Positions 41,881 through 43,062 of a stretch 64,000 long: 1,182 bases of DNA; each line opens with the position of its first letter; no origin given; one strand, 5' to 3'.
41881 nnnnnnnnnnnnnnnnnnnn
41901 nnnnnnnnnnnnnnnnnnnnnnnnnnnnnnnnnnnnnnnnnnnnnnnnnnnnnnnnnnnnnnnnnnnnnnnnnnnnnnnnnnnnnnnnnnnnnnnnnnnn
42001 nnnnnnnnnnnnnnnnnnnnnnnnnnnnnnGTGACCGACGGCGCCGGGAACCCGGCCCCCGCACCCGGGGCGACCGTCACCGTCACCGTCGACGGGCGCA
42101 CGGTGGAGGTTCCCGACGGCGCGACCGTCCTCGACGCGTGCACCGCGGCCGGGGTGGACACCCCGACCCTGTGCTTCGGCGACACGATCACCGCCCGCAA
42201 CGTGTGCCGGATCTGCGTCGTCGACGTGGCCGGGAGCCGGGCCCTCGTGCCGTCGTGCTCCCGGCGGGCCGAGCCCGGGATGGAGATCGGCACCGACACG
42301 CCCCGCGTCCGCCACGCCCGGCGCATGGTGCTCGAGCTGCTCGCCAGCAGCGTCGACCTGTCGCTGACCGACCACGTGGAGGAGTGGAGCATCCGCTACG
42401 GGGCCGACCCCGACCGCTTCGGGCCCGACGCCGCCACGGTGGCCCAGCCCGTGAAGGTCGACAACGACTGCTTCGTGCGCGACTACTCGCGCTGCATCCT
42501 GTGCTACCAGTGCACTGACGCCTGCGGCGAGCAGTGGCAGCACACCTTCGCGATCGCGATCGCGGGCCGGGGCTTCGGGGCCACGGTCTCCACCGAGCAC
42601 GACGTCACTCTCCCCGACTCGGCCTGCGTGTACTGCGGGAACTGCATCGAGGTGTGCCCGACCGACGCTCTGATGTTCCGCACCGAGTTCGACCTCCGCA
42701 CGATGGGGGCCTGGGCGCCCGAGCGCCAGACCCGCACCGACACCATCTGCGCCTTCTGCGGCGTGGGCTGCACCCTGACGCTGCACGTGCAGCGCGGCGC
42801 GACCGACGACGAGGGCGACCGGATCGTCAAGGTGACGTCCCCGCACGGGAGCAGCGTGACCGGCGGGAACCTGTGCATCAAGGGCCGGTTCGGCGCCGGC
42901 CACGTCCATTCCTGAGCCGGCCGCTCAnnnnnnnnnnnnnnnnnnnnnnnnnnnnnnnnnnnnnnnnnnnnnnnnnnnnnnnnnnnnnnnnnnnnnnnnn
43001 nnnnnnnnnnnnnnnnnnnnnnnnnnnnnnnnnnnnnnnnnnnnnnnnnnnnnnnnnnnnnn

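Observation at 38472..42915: Formate dehydrogenase alpha subunit split after its MopB [4Fe-4S] motif, with the two halves encoded in permuted order around a NuoE/F fusion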

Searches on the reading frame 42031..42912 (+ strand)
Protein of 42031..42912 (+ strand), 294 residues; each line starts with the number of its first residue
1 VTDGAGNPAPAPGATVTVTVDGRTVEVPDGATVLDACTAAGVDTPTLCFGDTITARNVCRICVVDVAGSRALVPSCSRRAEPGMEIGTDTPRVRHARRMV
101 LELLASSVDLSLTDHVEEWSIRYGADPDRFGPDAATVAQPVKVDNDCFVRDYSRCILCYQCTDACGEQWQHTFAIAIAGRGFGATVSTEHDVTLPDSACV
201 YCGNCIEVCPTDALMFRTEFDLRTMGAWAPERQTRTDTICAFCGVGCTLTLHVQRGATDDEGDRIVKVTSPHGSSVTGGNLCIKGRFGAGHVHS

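Call 5: search_protein_families(library=pfam, proteins=[window:42031-42912:+], max_evalue=0.01)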
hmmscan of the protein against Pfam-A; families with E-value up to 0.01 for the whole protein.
window:42031-42912:+ (294 aa): 11 families
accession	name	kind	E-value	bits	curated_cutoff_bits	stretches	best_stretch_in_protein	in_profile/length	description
PF13510.11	Fer2_4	-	2.2e-20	73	22.8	1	14-90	2-81/82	2Fe-2S iron-sulfur cluster binding domain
PF04879.21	Molybdop_Fe4S4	-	2.1e-14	53.7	22.7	1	235-294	3-55/55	Molybdopterin oxidoreductase Fe4S4 domain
PF12838.12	Fer4_7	-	2.2e-09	38.1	27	2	154-213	1-52/52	4Fe-4S dicluster domain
PF00037.32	Fer4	-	3.9e-08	33.2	21.1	2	197-214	6-23/24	4Fe-4S binding domain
PF22117.2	Fer4_Nqo3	-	3.9e-05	24.2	27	1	151-214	7-66/67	NADH-quinone oxidoreductase subunit 3, ferredoxin-like domain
PF14697.11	Fer4_21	-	0.00016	22.2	35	1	152-214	5-57/59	4Fe-4S dicluster domain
PF13237.11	Fer4_10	-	0.00016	21.9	25.5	1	149-210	3-53/53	4Fe-4S dicluster domain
PF13187.11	Fer4_9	-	0.00018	21.9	27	1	154-213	1-51/52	4Fe-4S dicluster domain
PF12837.12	Fer4_6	-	0.0002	21.6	25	0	148-167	2-21/24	4Fe-4S binding domain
PF13183.11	Fer4_8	-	0.00054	20.9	27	1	153-212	3-67/68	4Fe-4S dicluster domain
PF13484.11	Fer4_16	-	0.0016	19.6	30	1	199-226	2-30/66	4Fe-4S double cluster binding domain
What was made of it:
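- On Mo/W-bis-pyranopterin formate dehydrogenase, FdsA/Fdh1A (NuoG-extended) type: Fer2_4 and Fer4 domains in C (call 5).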

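Call 7: find_homologous_proteins(query=window:42031-42912:+, max_evalue=1e-10)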
Query window:42031-42912:+ (294 aa): 8000 proteins with E <= 1e-10 among 8000 candidates; the best 120 are listed.
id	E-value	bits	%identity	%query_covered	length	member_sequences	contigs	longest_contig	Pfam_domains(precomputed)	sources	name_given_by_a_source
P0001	8.4e-191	651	96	100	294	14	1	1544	PF13510.12,PF00037.33,PF12838.13,PF04879.22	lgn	-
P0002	8.5e-173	591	91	96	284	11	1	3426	PF13510.12,PF00037.33,PF12838.13,PF04879.22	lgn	-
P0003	1.3e-170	584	90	96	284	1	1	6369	PF13510.12,PF00037.33,PF12838.13,PF04879.22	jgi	jgi:predicted molibdopterin-dependent oxidoreductase YjgC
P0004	1.8e-153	528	83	94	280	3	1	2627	PF13510.12,PF00037.33,PF12838.13,PF22117.3,PF13237.12,PF13187.12,PF04879.22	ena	-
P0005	4.0e-152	524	82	94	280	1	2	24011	PF13510.12,PF00037.33,PF12838.13,PF22117.3,PF13237.12,PF13187.12,PF04879.22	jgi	jgi:predicted molibdopterin-dependent oxidoreductase YjgC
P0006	1.7e-151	522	81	94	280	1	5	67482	PF13510.12,PF00037.33,PF12838.13,PF22117.3,PF13237.12,PF13187.12,PF04879.22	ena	-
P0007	1.9e-151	521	81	94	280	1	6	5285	PF13510.12,PF00037.33,PF12838.13,PF22117.3,PF13237.12,PF13187.12,PF04879.22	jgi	-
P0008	3.6e-151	520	81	94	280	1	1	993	PF13510.12,PF00037.33,PF12838.13,PF22117.3,PF13237.12,PF13187.12,PF04879.22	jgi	jgi:predicted molibdopterin-dependent oxidoreductase YjgC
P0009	5.7e-151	520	81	94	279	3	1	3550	PF13510.12,PF00037.33,PF13484.12,PF12838.13,PF22117.3,PF13187.12,PF04879.22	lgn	-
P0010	1.1e-148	512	81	94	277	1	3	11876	PF13510.12,PF00037.33,PF12838.13,PF22117.3,PF13237.12,PF13187.12,PF04879.22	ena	-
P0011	1.2e-148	512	81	94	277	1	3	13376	PF13510.12,PF00037.33,PF12838.13,PF22117.3,PF13237.12,PF13187.12,PF04879.22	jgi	-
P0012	3.0e-148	511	80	94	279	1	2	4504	PF13510.12,PF00111.33,PF00037.33,PF12838.13,PF22117.3,PF13237.12,PF13187.12,PF04879.22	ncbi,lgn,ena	-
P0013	1.4e-147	509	80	94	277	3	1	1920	PF13510.12,PF00037.33,PF12838.13,PF22117.3,PF13237.12,PF13187.12,PF04879.22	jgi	-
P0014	3.4e-147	507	79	94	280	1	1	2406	PF13510.12,PF00037.33,PF12838.13,PF22117.3,PF13237.12,PF13187.12,PF04879.22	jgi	-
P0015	3.7e-147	507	79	94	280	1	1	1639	PF13510.12,PF00037.33,PF12838.13,PF22117.3,PF13237.12,PF13187.12,PF04879.22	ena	-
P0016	4.4e-147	507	78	94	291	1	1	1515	PF13510.12,PF00037.33,PF12838.13,PF22117.3,PF13187.12,PF04879.22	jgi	jgi:predicted molibdopterin-dependent oxidoreductase YjgC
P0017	2.9e-144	498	78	94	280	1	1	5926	PF13510.12,PF00037.33,PF12838.13,PF22117.3,PF13237.12,PF13187.12,PF04879.22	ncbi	ncbi:MAG: 2Fe-2S iron-sulfur cluster-binding protein [Actinomycetota bacterium]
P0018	1.0e-142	493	77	95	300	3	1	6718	PF13510.12,PF00037.33,PF13484.12,PF12838.13,PF22117.3,PF13187.12,PF04879.22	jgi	jgi:predicted molibdopterin-dependent oxidoreductase YjgC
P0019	1.3e-142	492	77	94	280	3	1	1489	PF13510.12,PF00037.33,PF12838.13,PF22117.3,PF13237.12,PF13187.12,PF04879.22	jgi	jgi:predicted molibdopterin-dependent oxidoreductase YjgC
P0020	8.6e-140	483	75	96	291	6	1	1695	PF13510.12,PF00037.33,PF13484.12,PF12838.13,PF22117.3,PF13237.12,PF13187.12,PF04879.22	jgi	-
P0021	8.8e-140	483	75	95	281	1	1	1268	PF13510.12,PF00037.33,PF13484.12,PF12838.13,PF22117.3,PF13187.12,PF04879.22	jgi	-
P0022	1.0e-139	483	75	95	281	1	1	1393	PF13510.12,PF00037.33,PF13484.12,PF12838.13,PF22117.3,PF13187.12,PF04879.22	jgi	jgi:predicted molibdopterin-dependent oxidoreductase YjgC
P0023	1.8e-139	482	75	95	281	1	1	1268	PF13510.12,PF00037.33,PF13484.12,PF12838.13,PF22117.3,PF13187.12,PF04879.22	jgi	-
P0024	8.5e-139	480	75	96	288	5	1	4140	PF13510.12,PF00037.33,PF12838.13,PF22117.3,PF13237.12,PF13187.12,PF04879.22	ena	-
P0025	2.1e-138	479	76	95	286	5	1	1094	PF13510.12,PF00037.33,PF13484.12,PF12838.13,PF22117.3,PF13237.12,PF13187.12,PF04879.22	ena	-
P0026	2.4e-138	478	76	95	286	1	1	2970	PF13510.12,PF00037.33,PF12838.13,PF22117.3,PF13237.12,PF04879.22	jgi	jgi:predicted molibdopterin-dependent oxidoreductase YjgC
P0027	3.0e-138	478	76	95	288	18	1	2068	PF13510.12,PF00037.33,PF13484.12,PF12838.13,PF22117.3,PF13237.12,PF13187.12,PF04879.22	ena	-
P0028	3.7e-138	478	74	96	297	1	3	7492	PF13510.12,PF00037.33,PF13484.12,PF12838.13,PF22117.3,PF13237.12,PF13187.12,PF04879.22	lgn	-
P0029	5.3e-138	477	76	95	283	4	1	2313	PF13510.12,PF00037.33,PF12838.13,PF22117.3,PF13237.12,PF13187.12,PF04879.22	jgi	-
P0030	1.1e-137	476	76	95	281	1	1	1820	PF13510.12,PF00037.33,PF12838.13,PF22117.3,PF13187.12,PF04879.22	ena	-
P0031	1.5e-137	476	75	95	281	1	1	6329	PF13510.12,PF00037.33,PF13484.12,PF12838.13,PF22117.3,PF13237.12,PF04879.22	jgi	jgi:predicted molibdopterin-dependent oxidoreductase YjgC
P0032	2.0e-137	475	75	95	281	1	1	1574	PF13510.12,PF00037.33,PF13484.12,PF12838.13,PF22117.3,PF13237.12,PF13187.12,PF04879.22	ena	-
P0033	2.5e-137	475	77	95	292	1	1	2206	PF13510.12,PF00037.33,PF13484.12,PF12838.13,PF22117.3,PF13237.12,PF13187.12,PF04879.22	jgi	jgi:predicted molibdopterin-dependent oxidoreductase YjgC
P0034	2.2e-136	472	76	95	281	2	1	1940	PF13510.12,PF00037.33,PF13484.12,PF12838.13,PF13237.12,PF13187.12,PF04879.22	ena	-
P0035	3.6e-136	471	75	95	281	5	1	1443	PF13510.12,PF00037.33,PF13484.12,PF12838.13,PF22117.3,PF13237.12,PF13187.12,PF04879.22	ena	-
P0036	4.2e-136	471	77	90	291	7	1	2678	PF13510.12,PF12837.13,PF00037.33,PF13484.12,PF12838.13,PF22117.3,PF13237.12,PF13187.12,PF04879.22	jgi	jgi:predicted molibdopterin-dependent oxidoreductase YjgC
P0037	5.0e-136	471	75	96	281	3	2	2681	PF13510.12,PF00037.33,PF12838.13,PF22117.3,PF13237.12,PF13187.12,PF04879.22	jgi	jgi:predicted molibdopterin-dependent oxidoreductase YjgC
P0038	3.8e-135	468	74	95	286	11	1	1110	PF13510.12,PF00037.33,PF12838.13,PF22117.3,PF13237.12,PF13187.12,PF04879.22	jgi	-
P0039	4.5e-135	468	76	90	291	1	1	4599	PF13510.12,PF00037.33,PF12838.13,PF22117.3,PF13237.12,PF13187.12,PF04879.22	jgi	jgi:predicted molibdopterin-dependent oxidoreductase YjgC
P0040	1.5e-133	463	69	98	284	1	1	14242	PF14697.12,PF13510.12,PF00037.33,PF13484.12,PF12838.13,PF22117.3,PF13187.12,PF04879.22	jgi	jgi:predicted molibdopterin-dependent oxidoreductase YjgC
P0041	2.8e-133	462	74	94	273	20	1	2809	PF13510.12,PF00037.33,PF12838.13,PF22117.3,PF13237.12,PF13187.12,PF04879.22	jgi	jgi:predicted molibdopterin-dependent oxidoreductase YjgC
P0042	5.9e-132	457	69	98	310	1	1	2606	PF14697.12,PF13510.12,PF00037.33,PF12838.13,PF22117.3,PF13237.12,PF13187.12,PF04879.22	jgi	jgi:predicted molibdopterin-dependent oxidoreductase YjgC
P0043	1.6e-130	453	72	95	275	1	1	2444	PF13510.12,PF00037.33,PF13484.12,PF12838.13,PF22117.3,PF13187.12,PF04879.22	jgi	jgi:predicted molibdopterin-dependent oxidoreductase YjgC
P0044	9.3e-130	450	69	97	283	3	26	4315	PF13510.12,PF00037.33,PF12838.13,PF22117.3,PF13187.12,PF04879.22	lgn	-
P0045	1.0e-129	450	69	98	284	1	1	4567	PF14697.12,PF13510.12,PF00037.33,PF12838.13,PF22117.3,PF13237.12,PF13187.12,PF04879.22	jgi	jgi:predicted molibdopterin-dependent oxidoreductase YjgC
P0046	1.6e-129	449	70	96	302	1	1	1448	PF13510.12,PF12837.13,PF00037.33,PF12838.13,PF22117.3,PF04879.22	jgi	jgi:predicted molibdopterin-dependent oxidoreductase YjgC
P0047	3.0e-129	448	70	97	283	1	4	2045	PF13510.12,PF00037.33,PF12838.13,PF22117.3,PF13237.12,PF13187.12,PF04879.22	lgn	-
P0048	1.0e-128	447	67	98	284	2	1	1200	PF14697.12,PF13510.12,PF00037.33,PF12838.13,PF22117.3,PF13237.12,PF13187.12,PF04879.22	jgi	jgi:predicted molibdopterin-dependent oxidoreductase YjgC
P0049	2.0e-128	446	66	98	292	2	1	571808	PF13510.12,PF12837.13,PF00037.33,PF13484.12,PF12838.13,PF22117.3,PF13187.12,PF04879.22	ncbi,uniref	ncbi:2Fe-2S iron-sulfur cluster-binding protein [Thermopolyspora sp. NPDC052614]|uniref:2Fe-2S iron-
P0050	2.8e-128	445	67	96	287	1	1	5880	PF13510.12,PF00111.33,PF12837.13,PF00037.33,PF12838.13,PF22117.3,PF13187.12,PF04879.22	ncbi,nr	ncbi:MAG: hypothetical protein QOI86_1062 [Actinomycetota bacterium]|nr:hypothetical protein [Actino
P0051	1.4e-127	443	65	98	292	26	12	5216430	PF13510.12,PF12837.13,PF00037.33,PF13484.12,PF12838.13,PF22117.3,PF13237.12,PF13187.12,PF04879.22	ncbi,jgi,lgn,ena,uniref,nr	ncbi:2Fe-2S iron-sulfur cluster-binding protein [Thermopolyspora flexuosa]|jgi:predicted molibdopter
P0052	1.9e-127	443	67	96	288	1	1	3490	PF13510.12,PF00037.33,PF13484.12,PF12838.13,PF22117.3,PF13187.12,PF04879.22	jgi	-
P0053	2.5e-127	442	67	98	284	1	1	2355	PF14697.12,PF13510.12,PF00037.33,PF12838.13,PF22117.3,PF13187.12,PF04879.22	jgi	jgi:predicted molibdopterin-dependent oxidoreductase YjgC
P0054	4.7e-127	441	66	96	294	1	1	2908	PF13510.12,PF12837.13,PF00037.33,PF12838.13,PF22117.3,PF13187.12,PF04879.22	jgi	jgi:predicted molibdopterin-dependent oxidoreductase YjgC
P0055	5.3e-127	441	67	96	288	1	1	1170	PF13510.12,PF00037.33,PF12838.13,PF22117.3,PF13187.12,PF04879.22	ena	-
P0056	5.6e-127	441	69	95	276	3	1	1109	PF13510.12,PF00037.33,PF12838.13,PF22117.3,PF13187.12,PF04879.22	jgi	jgi:predicted molibdopterin-dependent oxidoreductase YjgC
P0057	6.3e-127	441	66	96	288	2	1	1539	PF13510.12,PF12837.13,PF00037.33,PF13484.12,PF12838.13,PF22117.3,PF13187.12,PF04879.22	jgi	jgi:predicted molibdopterin-dependent oxidoreductase YjgC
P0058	6.4e-127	441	66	96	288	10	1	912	PF13510.12,PF00037.33,PF12838.13,PF22117.3,PF13187.12,PF04879.22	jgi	-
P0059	1.6e-126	440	66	96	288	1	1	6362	PF13510.12,PF00037.33,PF12838.13,PF22117.3,PF13187.12,PF04879.22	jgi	jgi:predicted molibdopterin-dependent oxidoreductase YjgC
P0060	1.8e-126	439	66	96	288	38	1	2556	PF13510.12,PF00111.33,PF12837.13,PF00037.33,PF13484.12,PF12838.13,PF22117.3,PF13187.12,PF04879.22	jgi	jgi:predicted molibdopterin-dependent oxidoreductase YjgC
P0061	2.3e-126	439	69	95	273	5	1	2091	PF13510.12,PF00037.33,PF12838.13,PF22117.3,PF13187.12,PF04879.22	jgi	jgi:predicted molibdopterin-dependent oxidoreductase YjgC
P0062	2.4e-126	439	66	96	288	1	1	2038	PF13510.12,PF00037.33,PF12838.13,PF22117.3,PF04879.22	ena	-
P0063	2.5e-126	439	66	96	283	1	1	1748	PF13510.12,PF00037.33,PF12838.13,PF22117.3,PF13187.12,PF04879.22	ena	-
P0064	2.5e-126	439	66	96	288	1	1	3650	PF13510.12,PF00037.33,PF13484.12,PF12838.13,PF22117.3,PF04879.22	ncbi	-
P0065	3.6e-126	438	66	96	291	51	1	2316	PF13510.12,PF00037.33,PF13484.12,PF12838.13,PF22117.3,PF13187.12,PF04879.22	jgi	jgi:predicted molibdopterin-dependent oxidoreductase YjgC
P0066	5.9e-126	438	67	97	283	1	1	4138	PF14697.12,PF13510.12,PF00037.33,PF13484.12,PF12838.13,PF22117.3,PF13187.12,PF04879.22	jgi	jgi:predicted molibdopterin-dependent oxidoreductase YjgC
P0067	7.6e-126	437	67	97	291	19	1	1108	PF13510.12,PF00037.33,PF12838.13,PF22117.3,PF13187.12,PF04879.22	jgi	jgi:predicted molibdopterin-dependent oxidoreductase YjgC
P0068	8.2e-126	437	66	96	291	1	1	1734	PF13510.12,PF00037.33,PF13484.12,PF12838.13,PF22117.3,PF13187.12,PF04879.22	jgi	jgi:predicted molibdopterin-dependent oxidoreductase YjgC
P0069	9.4e-126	437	66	96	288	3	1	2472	PF13510.12,PF00037.33,PF12838.13,PF22117.3,PF13187.12,PF04879.22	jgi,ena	-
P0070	1.1e-125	437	69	95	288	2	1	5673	PF13510.12,PF00037.33,PF12838.13,PF22117.3,PF13187.12,PF04879.22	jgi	jgi:predicted molibdopterin-dependent oxidoreductase YjgC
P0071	1.2e-125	437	66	96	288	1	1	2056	PF13510.12,PF12837.13,PF00037.33,PF12838.13,PF22117.3,PF13187.12,PF04879.22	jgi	jgi:predicted molibdopterin-dependent oxidoreductase YjgC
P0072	1.4e-125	436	67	98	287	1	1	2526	PF13510.12,PF00037.33,PF13484.12,PF12838.13,PF22117.3,PF13237.12,PF13187.12,PF04879.22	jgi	jgi:predicted molibdopterin-dependent oxidoreductase YjgC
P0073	1.5e-125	436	66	96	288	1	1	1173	PF13510.12,PF00037.33,PF12838.13,PF22117.3,PF13187.12,PF04879.22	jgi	-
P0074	1.7e-125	436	69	95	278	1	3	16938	PF13510.12,PF00037.33,PF12838.13,PF22117.3,PF13237.12,PF13187.12,PF04879.22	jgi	jgi:predicted molibdopterin-dependent oxidoreductase YjgC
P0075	3.2e-125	435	65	97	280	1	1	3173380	PF14697.12,PF13510.12,PF00037.33,PF12838.13,PF22117.3,PF13237.12,PF13187.12,PF04879.22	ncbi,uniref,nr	ncbi:2Fe-2S iron-sulfur cluster-binding protein [Actinomadura sp. ATCC 31491]|uniref:2Fe-2S iron-sul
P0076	3.2e-125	435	65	96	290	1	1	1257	PF13510.12,PF00037.33,PF13484.12,PF12838.13,PF22117.3,PF13237.12,PF13187.12,PF04879.22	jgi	jgi:predicted molibdopterin-dependent oxidoreductase YjgC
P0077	3.3e-125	435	66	96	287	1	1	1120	PF13510.12,PF00037.33,PF12838.13,PF22117.3,PF04879.22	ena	-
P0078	4.0e-125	435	69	95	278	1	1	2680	PF13510.12,PF00037.33,PF12838.13,PF22117.3,PF13237.12,PF13187.12,PF04879.22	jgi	jgi:predicted molibdopterin-dependent oxidoreductase YjgC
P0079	4.3e-125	435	66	95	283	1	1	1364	PF14697.12,PF13510.12,PF00037.33,PF12838.13,PF22117.3,PF04879.22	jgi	-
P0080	4.6e-125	435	69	95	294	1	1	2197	PF13510.12,PF00111.33,PF00037.33,PF12838.13,PF22117.3,PF04879.22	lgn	-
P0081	5.2e-125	435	67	98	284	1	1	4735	PF14697.12,PF13510.12,PF00037.33,PF12838.13,PF22117.3,PF13237.12,PF13187.12,PF04879.22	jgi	jgi:predicted molibdopterin-dependent oxidoreductase YjgC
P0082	5.7e-125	434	66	96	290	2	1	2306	PF13510.12,PF00037.33,PF13484.12,PF12838.13,PF22117.3,PF13187.12,PF04879.22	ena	-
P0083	6.7e-125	434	67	98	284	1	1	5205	PF14697.12,PF13510.12,PF00037.33,PF12838.13,PF22117.3,PF13237.12,PF13187.12,PF04879.22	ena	-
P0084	7.2e-125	434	64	99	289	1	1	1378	PF13510.12,PF00037.33,PF13484.12,PF12838.13,PF22117.3,PF13187.12,PF04879.22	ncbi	-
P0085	9.4e-125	434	68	95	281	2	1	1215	PF13510.12,PF00037.33,PF12838.13,PF22117.3,PF13237.12,PF13187.12,PF04879.22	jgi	jgi:predicted molibdopterin-dependent oxidoreductase YjgC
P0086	9.5e-125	434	67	95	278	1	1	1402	PF13510.12,PF00037.33,PF13484.12,PF12838.13,PF22117.3,PF13187.12,PF04879.22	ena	-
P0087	1.1e-124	434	68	95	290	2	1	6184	PF13510.12,PF00037.33,PF13484.12,PF12838.13,PF22117.3,PF13237.12,PF04879.22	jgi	jgi:predicted molibdopterin-dependent oxidoreductase YjgC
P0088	1.3e-124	433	67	98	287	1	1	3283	PF13510.12,PF00037.33,PF12838.13,PF22117.3,PF13237.12,PF04879.22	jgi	jgi:predicted molibdopterin-dependent oxidoreductase YjgC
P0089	1.5e-124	433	67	95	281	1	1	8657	PF13510.12,PF00037.33,PF12838.13,PF22117.3,PF13237.12,PF13187.12,PF04879.22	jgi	jgi:predicted molibdopterin-dependent oxidoreductase YjgC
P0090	1.7e-124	433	68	95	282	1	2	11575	PF13510.12,PF00037.33,PF12838.13,PF22117.3,PF13237.12,PF13187.12,PF04879.22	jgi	jgi:predicted molibdopterin-dependent oxidoreductase YjgC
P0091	1.9e-124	433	67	95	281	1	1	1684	PF13510.12,PF00037.33,PF13484.12,PF12838.13,PF22117.3,PF04879.22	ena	-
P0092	2.1e-124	433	65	96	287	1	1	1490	PF13510.12,PF00037.33,PF13484.12,PF12838.13,PF22117.3,PF13187.12,PF04879.22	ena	-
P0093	2.5e-124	432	67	95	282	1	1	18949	PF13510.12,PF00037.33,PF12838.13,PF22117.3,PF13237.12,PF13187.12,PF04879.22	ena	-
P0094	3.0e-124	432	65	96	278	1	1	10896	PF13510.12,PF00037.33,PF13484.12,PF12838.13,PF22117.3,PF13237.12,PF13187.12,PF04879.22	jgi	jgi:predicted molibdopterin-dependent oxidoreductase YjgC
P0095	3.1e-124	432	68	96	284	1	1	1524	PF13510.12,PF00037.33,PF12838.13,PF22117.3,PF13237.12,PF13187.12,PF04879.22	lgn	-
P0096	3.5e-124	432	66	95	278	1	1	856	PF13510.12,PF00037.33,PF13484.12,PF12838.13,PF22117.3,PF13187.12,PF04879.22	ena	-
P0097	3.6e-124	432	66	97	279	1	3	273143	PF13510.12,PF12837.13,PF00037.33,PF12838.13,PF22117.3,PF13187.12,PF04879.22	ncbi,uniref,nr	ncbi:2Fe-2S iron-sulfur cluster-binding protein [Nonomuraea muscovyensis]|uniref:2Fe-2S iron-sulfur 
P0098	4.0e-124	432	66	97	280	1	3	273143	PF13510.12,PF12837.13,PF00037.33,PF12838.13,PF22117.3,PF13187.12,PF04879.22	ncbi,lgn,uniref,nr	ncbi:putative molibdopterin-dependent oxidoreductase YjgC [Nonomuraea muscovyensis]|uniref:Putative 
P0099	4.3e-124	432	66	96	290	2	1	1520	PF13510.12,PF00037.33,PF13484.12,PF12838.13,PF22117.3,PF13187.12,PF04879.22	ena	-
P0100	4.4e-124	432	65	98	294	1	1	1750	PF13510.12,PF00037.33,PF12838.13,PF22117.3,PF13237.12,PF13187.12,PF04879.22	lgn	-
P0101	4.6e-124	431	67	98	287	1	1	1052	PF13510.12,PF00037.33,PF12838.13,PF22117.3,PF13237.12,PF04879.22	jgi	jgi:predicted molibdopterin-dependent oxidoreductase YjgC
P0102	4.6e-124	431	68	95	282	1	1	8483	PF13510.12,PF00037.33,PF12838.13,PF22117.3,PF13187.12,PF04879.22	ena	-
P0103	5.0e-124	431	65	96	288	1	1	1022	PF13510.12,PF00037.33,PF12838.13,PF22117.3,PF13187.12,PF04879.22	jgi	-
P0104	5.3e-124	431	66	95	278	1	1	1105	PF13510.12,PF00037.33,PF13484.12,PF12838.13,PF22117.3,PF13237.12,PF13187.12,PF04879.22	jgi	jgi:predicted molibdopterin-dependent oxidoreductase YjgC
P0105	5.4e-124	431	68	95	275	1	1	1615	PF13510.12,PF00037.33,PF13484.12,PF12838.13,PF22117.3,PF13237.12,PF13187.12,PF04879.22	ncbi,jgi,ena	-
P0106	5.9e-124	431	67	96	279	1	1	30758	PF13510.12,PF00037.33,PF12838.13,PF22117.3,PF13237.12,PF04879.22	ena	-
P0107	6.7e-124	431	66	97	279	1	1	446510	PF13510.12,PF12837.13,PF00037.33,PF12838.13,PF22117.3,PF13237.12,PF13187.12,PF04879.22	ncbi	ncbi:2Fe-2S iron-sulfur cluster-binding protein [Nonomuraea dietziae]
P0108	7.0e-124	431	66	95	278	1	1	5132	PF13510.12,PF00037.33,PF13484.12,PF12838.13,PF22117.3,PF13187.12,PF04879.22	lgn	-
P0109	8.4e-124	431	66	96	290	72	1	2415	PF13510.12,PF00111.33,PF00037.33,PF12838.13,PF22117.3,PF04879.22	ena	-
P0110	1.0e-123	430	65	98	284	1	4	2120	PF14697.12,PF13510.12,PF00037.33,PF12838.13,PF22117.3,PF13187.12,PF04879.22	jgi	jgi:predicted molibdopterin-dependent oxidoreductase YjgC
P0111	1.1e-123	430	64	98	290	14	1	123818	PF14697.12,PF13510.12,PF12837.13,PF00037.33,PF13484.12,PF12838.13,PF22117.3,PF13187.12,PF04879.22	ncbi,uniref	ncbi:2Fe-2S iron-sulfur cluster-binding protein [Acrocarpospora sp. B8E8]|uniref:2Fe-2S iron-sulfur 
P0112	1.1e-123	430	68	96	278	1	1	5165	PF13510.12,PF00037.33,PF13484.12,PF12838.13,PF22117.3,PF13237.12,PF13187.12,PF04879.22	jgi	-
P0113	1.3e-123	430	66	96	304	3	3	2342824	PF13510.12,PF00037.33,PF13484.12,PF12838.13,PF22117.3,PF13187.12,PF04879.22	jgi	jgi:predicted molibdopterin-dependent oxidoreductase YjgC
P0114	1.4e-123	430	67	96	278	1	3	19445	PF13510.12,PF00037.33,PF12838.13,PF22117.3,PF13237.12,PF13187.12,PF04879.22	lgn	-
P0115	1.6e-123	430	66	99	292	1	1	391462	PF13510.12,PF00037.33,PF12838.13,PF22117.3,PF13187.12,PF04879.22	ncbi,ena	-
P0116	1.7e-123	430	65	98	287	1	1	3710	PF13510.12,PF00037.33,PF13484.12,PF12838.13,PF22117.3,PF13187.12,PF04879.22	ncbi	-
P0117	1.8e-123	430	67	95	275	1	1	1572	PF13510.12,PF12837.13,PF00037.33,PF12838.13,PF22117.3,PF04879.22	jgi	jgi:predicted molibdopterin-dependent oxidoreductase YjgC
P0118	1.9e-123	429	67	95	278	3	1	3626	PF13510.12,PF00037.33,PF13484.12,PF12838.13,PF22117.3,PF13237.12,PF13187.12,PF04879.22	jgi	jgi:predicted molibdopterin-dependent oxidoreductase YjgC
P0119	1.9e-123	429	65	100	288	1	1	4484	PF13510.12,PF12837.13,PF00037.33,PF12838.13,PF22117.3,PF13187.12,PF04879.22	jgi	jgi:predicted molibdopterin-dependent oxidoreductase YjgC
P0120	2.3e-123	429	65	98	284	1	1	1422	PF14697.12,PF13510.12,PF00037.33,PF12838.13,PF22117.3,PF13187.12,PF04879.22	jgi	jgi:predicted molibdopterin-dependent oxidoreductase YjgC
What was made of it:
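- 42031..42915 (+): Gene C: Fe-S subunit (294 aa) carrying a [2Fe-2S] site and three [4Fe-4S] sites. Its GTG start overlaps the stop of B (GTGA, 42031-42034). The 120 best database hits are all 273-310 aa (call 7).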
